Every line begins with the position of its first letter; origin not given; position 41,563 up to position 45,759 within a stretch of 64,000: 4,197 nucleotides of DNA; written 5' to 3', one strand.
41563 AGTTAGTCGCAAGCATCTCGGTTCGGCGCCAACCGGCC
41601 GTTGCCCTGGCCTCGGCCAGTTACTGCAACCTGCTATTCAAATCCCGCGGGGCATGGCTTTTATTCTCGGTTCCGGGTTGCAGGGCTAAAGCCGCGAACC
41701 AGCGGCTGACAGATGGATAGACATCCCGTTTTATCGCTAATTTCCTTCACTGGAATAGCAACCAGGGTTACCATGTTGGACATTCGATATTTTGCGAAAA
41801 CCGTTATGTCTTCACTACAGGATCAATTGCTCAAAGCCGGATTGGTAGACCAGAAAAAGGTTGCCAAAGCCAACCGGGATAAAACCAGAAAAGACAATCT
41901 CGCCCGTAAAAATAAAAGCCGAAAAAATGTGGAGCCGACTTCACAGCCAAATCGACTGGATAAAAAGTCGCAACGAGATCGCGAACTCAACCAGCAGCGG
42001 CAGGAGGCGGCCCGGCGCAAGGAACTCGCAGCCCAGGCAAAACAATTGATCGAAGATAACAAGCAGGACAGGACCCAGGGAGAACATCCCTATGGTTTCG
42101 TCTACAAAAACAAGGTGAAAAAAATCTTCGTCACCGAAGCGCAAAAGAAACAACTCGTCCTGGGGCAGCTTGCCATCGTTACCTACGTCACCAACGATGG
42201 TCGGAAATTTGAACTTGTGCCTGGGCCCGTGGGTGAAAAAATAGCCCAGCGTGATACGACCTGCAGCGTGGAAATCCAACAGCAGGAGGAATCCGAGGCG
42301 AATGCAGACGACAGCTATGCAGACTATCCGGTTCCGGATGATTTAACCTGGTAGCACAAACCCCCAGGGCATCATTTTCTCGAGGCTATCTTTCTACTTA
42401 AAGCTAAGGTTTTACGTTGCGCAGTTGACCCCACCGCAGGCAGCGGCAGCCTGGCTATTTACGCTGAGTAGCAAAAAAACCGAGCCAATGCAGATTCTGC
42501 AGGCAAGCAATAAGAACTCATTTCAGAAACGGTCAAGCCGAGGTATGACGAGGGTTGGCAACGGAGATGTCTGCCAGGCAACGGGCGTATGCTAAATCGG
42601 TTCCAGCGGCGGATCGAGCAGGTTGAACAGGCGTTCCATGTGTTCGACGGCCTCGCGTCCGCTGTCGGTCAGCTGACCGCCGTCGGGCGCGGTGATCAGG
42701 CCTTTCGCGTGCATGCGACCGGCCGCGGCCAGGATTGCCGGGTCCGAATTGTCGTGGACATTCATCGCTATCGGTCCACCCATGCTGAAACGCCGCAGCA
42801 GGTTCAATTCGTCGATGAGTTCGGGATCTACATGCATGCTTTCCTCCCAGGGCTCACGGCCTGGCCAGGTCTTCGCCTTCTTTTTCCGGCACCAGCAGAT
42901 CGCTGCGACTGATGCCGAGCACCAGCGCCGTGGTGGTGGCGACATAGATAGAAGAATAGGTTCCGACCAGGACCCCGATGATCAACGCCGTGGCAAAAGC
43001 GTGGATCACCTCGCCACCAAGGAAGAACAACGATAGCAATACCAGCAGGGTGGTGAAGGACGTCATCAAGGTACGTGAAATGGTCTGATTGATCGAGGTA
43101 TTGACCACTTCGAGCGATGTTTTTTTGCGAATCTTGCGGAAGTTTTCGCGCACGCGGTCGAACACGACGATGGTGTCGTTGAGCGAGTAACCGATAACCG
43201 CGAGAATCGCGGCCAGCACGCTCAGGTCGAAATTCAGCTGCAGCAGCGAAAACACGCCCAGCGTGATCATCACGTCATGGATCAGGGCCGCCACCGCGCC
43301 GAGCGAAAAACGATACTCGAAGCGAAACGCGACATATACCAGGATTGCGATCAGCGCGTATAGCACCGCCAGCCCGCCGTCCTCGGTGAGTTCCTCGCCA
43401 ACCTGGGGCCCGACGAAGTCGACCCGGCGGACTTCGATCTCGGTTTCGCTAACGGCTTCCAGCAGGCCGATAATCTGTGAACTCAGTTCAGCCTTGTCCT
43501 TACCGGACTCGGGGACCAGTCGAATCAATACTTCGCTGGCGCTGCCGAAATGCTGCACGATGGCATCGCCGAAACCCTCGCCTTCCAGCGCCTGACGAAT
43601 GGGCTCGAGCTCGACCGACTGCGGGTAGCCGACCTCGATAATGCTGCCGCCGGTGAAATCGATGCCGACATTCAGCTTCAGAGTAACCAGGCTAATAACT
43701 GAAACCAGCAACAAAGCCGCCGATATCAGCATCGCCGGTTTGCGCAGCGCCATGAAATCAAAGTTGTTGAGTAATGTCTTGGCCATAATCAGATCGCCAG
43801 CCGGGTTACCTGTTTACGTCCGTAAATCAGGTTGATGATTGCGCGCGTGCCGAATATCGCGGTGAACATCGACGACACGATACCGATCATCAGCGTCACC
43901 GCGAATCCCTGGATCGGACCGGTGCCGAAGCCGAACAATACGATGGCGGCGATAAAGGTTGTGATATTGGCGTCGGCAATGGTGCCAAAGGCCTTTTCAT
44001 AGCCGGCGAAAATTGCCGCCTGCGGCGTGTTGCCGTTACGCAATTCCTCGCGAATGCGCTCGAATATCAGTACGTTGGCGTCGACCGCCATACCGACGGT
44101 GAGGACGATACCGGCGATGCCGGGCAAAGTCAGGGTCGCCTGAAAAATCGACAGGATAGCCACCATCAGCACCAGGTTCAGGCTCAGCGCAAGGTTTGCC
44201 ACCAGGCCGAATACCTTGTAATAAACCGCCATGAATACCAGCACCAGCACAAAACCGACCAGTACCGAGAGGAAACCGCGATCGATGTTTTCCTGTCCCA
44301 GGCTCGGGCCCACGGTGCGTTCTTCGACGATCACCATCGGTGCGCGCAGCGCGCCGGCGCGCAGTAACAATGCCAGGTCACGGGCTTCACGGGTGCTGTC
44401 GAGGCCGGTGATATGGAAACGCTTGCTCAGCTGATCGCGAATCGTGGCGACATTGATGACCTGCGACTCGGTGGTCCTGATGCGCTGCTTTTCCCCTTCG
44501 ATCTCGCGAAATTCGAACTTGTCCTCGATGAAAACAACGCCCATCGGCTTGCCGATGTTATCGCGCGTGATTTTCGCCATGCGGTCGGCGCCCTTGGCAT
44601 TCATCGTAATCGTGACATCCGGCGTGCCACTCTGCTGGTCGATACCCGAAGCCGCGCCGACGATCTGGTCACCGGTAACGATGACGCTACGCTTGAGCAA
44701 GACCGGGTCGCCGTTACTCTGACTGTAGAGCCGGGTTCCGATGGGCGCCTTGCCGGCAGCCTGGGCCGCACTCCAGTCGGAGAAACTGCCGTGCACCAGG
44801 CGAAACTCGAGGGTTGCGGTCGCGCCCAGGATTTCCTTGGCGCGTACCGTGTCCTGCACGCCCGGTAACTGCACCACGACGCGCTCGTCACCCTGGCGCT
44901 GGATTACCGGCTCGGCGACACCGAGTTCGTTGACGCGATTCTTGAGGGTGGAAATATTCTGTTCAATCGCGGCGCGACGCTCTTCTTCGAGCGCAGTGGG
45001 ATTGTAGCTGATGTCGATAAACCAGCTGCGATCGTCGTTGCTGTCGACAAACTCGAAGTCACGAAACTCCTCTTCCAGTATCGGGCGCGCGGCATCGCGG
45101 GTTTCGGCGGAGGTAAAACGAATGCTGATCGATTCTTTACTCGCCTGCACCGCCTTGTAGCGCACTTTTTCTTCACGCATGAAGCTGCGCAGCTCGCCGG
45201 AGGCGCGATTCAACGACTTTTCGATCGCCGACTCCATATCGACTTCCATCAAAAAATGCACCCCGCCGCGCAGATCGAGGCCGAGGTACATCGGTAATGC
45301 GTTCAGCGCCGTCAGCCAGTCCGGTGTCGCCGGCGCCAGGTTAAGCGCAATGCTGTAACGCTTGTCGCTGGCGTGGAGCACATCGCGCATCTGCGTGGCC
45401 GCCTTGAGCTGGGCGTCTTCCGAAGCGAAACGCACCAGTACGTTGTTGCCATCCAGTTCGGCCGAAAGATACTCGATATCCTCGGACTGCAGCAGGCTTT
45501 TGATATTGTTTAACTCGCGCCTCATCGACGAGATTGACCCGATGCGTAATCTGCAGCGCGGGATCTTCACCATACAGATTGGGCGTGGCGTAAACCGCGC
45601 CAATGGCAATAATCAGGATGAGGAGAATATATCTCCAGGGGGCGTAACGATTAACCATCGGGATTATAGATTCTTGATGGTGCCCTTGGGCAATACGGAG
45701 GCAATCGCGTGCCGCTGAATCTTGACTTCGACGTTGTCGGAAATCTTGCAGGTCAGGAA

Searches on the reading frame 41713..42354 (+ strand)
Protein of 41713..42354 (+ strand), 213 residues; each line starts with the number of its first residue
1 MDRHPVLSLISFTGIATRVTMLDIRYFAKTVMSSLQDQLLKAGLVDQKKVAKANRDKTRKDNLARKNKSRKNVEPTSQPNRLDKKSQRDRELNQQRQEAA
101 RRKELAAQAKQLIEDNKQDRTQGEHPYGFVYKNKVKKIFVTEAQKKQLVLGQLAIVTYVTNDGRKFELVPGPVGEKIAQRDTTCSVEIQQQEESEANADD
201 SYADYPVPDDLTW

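Call 71: search_protein_families(library=pfam, proteins=[window:41713-42354:+], max_evalue=0.01)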
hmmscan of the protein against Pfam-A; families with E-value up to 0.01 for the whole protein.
window:41713-42354:+ (213 aa): 1 family
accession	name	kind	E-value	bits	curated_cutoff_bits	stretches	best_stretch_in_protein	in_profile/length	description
PF09831.14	DUF2058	-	1.1e-51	175.9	25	1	34-213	1-174/174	Uncharacterized protein conserved in bacteria (DUF2058)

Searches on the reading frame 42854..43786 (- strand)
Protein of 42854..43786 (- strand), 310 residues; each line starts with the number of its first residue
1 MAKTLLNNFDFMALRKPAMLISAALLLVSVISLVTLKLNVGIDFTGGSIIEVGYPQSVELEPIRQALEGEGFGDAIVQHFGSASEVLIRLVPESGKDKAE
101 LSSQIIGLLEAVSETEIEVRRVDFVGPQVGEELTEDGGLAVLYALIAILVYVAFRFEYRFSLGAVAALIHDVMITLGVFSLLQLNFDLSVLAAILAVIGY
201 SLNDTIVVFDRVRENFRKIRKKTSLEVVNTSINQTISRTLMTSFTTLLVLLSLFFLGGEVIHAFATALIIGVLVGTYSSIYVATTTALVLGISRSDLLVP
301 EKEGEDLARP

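Call 21: search_protein_families(library=ncbifam, proteins=[window:42854-43786:-], max_evalue=0.001)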
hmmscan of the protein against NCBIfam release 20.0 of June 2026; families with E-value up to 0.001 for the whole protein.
window:42854-43786:- (310 aa): 25 families
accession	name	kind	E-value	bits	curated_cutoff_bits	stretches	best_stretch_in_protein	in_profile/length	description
TIGR00966.2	transloc_SecF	equivalog_domain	4.2e-97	325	160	1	9-289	1-278/279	protein translocase subunit SecF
NF009583.0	PRK13024.1-3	subfamily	1.7e-91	307.4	721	1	7-293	455-736/755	protein translocase subunit SecDF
NF011315.0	PRK14726.1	equivalog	9.9e-91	305.1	1249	1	7-290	545-827/855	protein translocase subunit SecDF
NF009585.0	PRK13024.1-5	equivalog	7.6e-69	232.7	1037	1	7-288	668-975/993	protein translocase subunit SecDF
NF009581.0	PRK13024.1-1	equivalog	4.4e-64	216.9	1058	1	3-290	443-729/752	protein translocase subunit SecDF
NF009584.0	PRK13024.1-4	equivalog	2e-58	198.4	1171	1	3-285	445-726/759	protein translocase subunit SecDF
NF009580.0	PRK13023.1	equivalog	4.3e-58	197.2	1153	1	9-292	470-752/775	protein translocase subunit SecDF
TIGR00916.1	2A0604s01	subfamily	1.5e-56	191.6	148.6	1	106-280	59-231/231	SecD/SecF family protein translocase subunit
NF009582.0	PRK13024.1-2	equivalog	1.5e-38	132.4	723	1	4-294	515-828/859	protein translocase subunit SecDF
NF009540.0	PRK12911.1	equivalog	8.6e-38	129.4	1878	1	125-288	1224-1392/1403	bifunctional preprotein translocase subunit SecD/SecF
TIGR01129.1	secD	equivalog_domain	1.7e-21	76.9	244.4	1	100-283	212-393/397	protein translocase subunit SecD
NF006218.0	PRK08343.1-4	subfamily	2.1e-21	76.2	383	1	100-277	204-375/392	preprotein translocase subunit SecD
NF046001.1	SecDF_plasm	equivalog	4.1e-20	71.4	500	1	85-284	633-840/878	protein translocase subunit SecDF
NF006357.0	PRK08578.2-1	equivalog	2e-19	70.4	304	1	18-274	8-257/282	preprotein translocase subunit SecF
NF006353.0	PRK08578.1-1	subfamily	1e-18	67.8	282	1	16-274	6-258/281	preprotein translocase subunit SecF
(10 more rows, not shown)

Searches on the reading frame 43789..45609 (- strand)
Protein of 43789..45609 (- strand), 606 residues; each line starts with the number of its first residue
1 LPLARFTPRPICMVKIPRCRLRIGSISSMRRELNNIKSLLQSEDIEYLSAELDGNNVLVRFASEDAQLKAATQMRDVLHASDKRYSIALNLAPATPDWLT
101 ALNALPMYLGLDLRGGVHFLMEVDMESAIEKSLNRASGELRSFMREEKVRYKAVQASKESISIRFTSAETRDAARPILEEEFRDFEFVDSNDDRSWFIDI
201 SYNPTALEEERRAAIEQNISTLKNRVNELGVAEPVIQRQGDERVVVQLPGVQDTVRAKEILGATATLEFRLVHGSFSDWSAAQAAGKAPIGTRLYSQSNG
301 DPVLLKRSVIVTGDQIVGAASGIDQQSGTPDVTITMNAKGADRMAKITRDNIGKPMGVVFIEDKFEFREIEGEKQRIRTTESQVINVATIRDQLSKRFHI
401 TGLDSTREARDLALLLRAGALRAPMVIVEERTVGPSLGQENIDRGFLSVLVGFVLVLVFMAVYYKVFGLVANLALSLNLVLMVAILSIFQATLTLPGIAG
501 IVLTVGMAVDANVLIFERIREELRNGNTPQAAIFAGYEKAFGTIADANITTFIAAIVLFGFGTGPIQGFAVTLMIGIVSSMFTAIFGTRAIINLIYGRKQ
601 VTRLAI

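Call 21: search_protein_families(library=ncbifam, proteins=[window:43789-45609:-], max_evalue=0.001)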
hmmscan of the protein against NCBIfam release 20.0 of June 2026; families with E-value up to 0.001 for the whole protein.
window:43789-45609:- (606 aa): 26 families (the best 25 are shown)
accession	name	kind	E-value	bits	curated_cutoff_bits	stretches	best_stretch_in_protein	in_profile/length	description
NF009545.0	PRK12933.1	equivalog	1.2e-160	536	728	1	22-600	44-598/604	protein translocase subunit SecD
TIGR01129.1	secD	equivalog_domain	3.1e-144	481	244.4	1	109-592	1-397/397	protein translocase subunit SecD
NF009583.0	PRK13024.1-3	subfamily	1.5e-131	439.9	721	1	101-604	35-440/755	protein translocase subunit SecDF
NF011315.0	PRK14726.1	equivalog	5e-119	398.7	1249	1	95-603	36-532/855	protein translocase subunit SecDF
NF009585.0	PRK13024.1-5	equivalog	2.7e-102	343.4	1037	2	311-599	383-651/993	protein translocase subunit SecDF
TIGR00916.1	2A0604s01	subfamily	2.2e-77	259.8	148.6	1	337-585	2-231/231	SecD/SecF family protein translocase subunit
NF009581.0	PRK13024.1-1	equivalog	9.5e-72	242.2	1058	2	318-595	133-410/752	protein translocase subunit SecDF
NF009584.0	PRK13024.1-4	equivalog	6.6e-69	233.1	1171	2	309-595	123-412/759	protein translocase subunit SecDF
NF009540.0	PRK12911.1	equivalog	2.1e-62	210.9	1878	2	394-604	860-1070/1403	bifunctional preprotein translocase subunit SecD/SecF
NF009580.0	PRK13023.1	equivalog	5.5e-60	203.5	1153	1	212-593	83-445/775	protein translocase subunit SecDF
NF009582.0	PRK13024.1-2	equivalog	4.7e-33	114.2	723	1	382-596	273-488/859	protein translocase subunit SecDF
TIGR00966.2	transloc_SecF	equivalog_domain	5.3e-26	91.7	160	1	319-590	30-274/279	protein translocase subunit SecF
NF006218.0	PRK08343.1-4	subfamily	7.6e-25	87.6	383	1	308-582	115-375/392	preprotein translocase subunit SecD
NF046001.1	SecDF_plasm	equivalog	5.2e-22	77.7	500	1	432-595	340-503/878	protein translocase subunit SecDF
NF006217.0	PRK08343.1-3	equivalog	8.4e-20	70.9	491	1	312-581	259-525/544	preprotein translocase subunit SecD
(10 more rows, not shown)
